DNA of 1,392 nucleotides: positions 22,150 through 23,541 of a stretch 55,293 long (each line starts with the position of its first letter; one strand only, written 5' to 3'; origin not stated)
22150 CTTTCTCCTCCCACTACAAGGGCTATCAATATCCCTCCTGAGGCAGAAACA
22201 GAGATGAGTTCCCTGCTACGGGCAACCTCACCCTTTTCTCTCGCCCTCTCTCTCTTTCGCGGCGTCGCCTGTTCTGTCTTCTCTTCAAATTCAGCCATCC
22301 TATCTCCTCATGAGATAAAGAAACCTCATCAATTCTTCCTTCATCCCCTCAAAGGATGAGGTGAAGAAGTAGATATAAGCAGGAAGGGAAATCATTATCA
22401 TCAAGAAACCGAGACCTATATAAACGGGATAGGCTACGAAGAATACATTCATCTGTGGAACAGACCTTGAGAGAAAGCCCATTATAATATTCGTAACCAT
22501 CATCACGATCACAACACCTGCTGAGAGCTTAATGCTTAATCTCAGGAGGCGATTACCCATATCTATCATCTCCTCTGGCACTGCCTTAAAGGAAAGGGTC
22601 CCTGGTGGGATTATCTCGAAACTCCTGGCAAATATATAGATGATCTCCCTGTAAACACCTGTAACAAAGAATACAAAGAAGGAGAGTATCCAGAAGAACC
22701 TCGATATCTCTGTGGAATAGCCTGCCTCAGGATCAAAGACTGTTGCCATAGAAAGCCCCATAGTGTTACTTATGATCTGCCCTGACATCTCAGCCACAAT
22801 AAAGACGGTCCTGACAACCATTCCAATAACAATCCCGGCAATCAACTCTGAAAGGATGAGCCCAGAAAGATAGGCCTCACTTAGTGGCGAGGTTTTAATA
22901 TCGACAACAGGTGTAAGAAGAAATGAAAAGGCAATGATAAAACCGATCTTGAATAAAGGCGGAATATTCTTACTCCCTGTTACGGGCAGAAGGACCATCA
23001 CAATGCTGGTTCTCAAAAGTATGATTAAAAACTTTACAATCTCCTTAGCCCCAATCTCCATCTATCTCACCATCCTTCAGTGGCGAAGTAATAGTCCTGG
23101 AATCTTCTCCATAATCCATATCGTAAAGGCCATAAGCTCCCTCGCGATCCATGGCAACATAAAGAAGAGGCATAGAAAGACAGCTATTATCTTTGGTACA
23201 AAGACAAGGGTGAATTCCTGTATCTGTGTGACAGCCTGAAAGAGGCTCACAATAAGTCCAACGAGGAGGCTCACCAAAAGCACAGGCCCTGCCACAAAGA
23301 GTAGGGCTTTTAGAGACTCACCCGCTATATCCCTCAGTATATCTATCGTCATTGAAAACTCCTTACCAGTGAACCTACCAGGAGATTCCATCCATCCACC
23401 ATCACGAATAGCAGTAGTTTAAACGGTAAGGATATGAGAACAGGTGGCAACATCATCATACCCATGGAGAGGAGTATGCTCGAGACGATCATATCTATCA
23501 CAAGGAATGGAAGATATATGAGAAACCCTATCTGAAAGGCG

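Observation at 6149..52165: Dispersed 15-21-bp repeat family (core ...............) saturating the flagellar supercluster at about one copy per kb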

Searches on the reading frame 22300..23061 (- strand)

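Call 11: search_protein_families(library=pfam, proteins=[window:22300-23061:-], max_evalue=0.01)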
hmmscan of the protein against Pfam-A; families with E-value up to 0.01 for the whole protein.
window:22300-23061:- (253 aa): 1 family
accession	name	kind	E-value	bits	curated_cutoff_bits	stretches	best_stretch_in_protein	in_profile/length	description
PF01311.25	Bac_export_1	-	2.4e-54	184.8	27.8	1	9-239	2-229/230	Bacterial export proteins, family 1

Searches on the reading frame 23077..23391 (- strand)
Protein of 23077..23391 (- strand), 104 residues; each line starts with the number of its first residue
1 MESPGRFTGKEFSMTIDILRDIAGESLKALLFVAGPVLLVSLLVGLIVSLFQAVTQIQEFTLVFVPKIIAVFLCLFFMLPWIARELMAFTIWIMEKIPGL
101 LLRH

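Call 11: search_protein_families(library=pfam, proteins=[window:23077-23391:-], max_evalue=0.01)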
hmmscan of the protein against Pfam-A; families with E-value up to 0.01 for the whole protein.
window:23077-23391:- (104 aa): 1 family
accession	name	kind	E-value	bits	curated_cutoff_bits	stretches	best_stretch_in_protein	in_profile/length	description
PF01313.24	Bac_export_3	-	4.3e-27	94.3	25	1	21-90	4-73/74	Bacterial export proteins, family 3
